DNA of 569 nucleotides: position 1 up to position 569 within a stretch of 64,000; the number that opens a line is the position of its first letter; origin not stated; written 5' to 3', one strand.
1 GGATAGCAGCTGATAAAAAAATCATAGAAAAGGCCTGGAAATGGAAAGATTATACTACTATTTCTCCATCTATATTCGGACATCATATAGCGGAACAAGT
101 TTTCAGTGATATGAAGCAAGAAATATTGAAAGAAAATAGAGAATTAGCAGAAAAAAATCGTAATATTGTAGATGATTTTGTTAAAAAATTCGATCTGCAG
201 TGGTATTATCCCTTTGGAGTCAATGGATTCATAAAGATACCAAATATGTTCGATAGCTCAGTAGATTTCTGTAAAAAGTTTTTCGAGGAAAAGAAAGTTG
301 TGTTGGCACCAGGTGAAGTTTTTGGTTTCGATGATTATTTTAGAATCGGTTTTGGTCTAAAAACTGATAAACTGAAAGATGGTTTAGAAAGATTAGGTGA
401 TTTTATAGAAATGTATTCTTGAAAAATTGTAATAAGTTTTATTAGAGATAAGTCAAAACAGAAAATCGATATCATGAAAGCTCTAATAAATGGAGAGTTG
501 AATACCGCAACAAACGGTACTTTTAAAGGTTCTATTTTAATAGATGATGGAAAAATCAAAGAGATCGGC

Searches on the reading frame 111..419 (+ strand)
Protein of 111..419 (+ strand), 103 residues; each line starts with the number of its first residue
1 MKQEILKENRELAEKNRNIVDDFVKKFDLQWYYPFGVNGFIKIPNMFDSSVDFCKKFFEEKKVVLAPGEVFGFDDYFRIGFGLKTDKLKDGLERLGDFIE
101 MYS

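Call 38: search_protein_families(library=padloc, alignment_id=A3, max_evalue=0.00001)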
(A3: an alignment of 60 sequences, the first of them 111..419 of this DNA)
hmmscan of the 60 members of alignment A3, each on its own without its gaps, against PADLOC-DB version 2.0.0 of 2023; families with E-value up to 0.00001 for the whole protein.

A. member 1, window:111-419:+ (103 aa): 0 families

B. families by the number of members that match (of 60 scanned): 62 families (the first 25 are shown)
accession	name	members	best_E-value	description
PDLC04135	mad3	4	3.2e-37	mads_3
PDLC04140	mad8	4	1.7e-17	mads_8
PDLC02980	AriA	3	1.3e-16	-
PDLC01438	Csa3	3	2.9e-11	"CAS-I,CAS-II,CAS-III,CAS-IV,CAS-V,CAS-VI; associated_signaling"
PDLC02914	ATPase-Toprim_I-B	2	8.7e-12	-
PDLC01268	CasR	2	5.4e-09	"CAS-I,CAS-II,CAS-III,CAS-IV,CAS-V,CAS-VI; associated_signaling"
PDLC01720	Csa3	2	1.5e-06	Csa3_1_CAS-I-II-III-IV-V-VI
PDLC02897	DpdJ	1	6.3e-152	DpdJ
PDLC03960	SngC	1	3.5e-74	-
PDLC02503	BrxHI|BrxHII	1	6.5e-64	BrxHI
PDLC02501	BrxHI|BrxHII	1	3.9e-42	BrxHI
PDLC04505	PDC-M19A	1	1.2e-24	-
PDLC04657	PDC-M45B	1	7e-24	-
PDLC04134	mad2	1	1.6e-22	mads_2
PDLC03928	PsyrT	1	5.9e-19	-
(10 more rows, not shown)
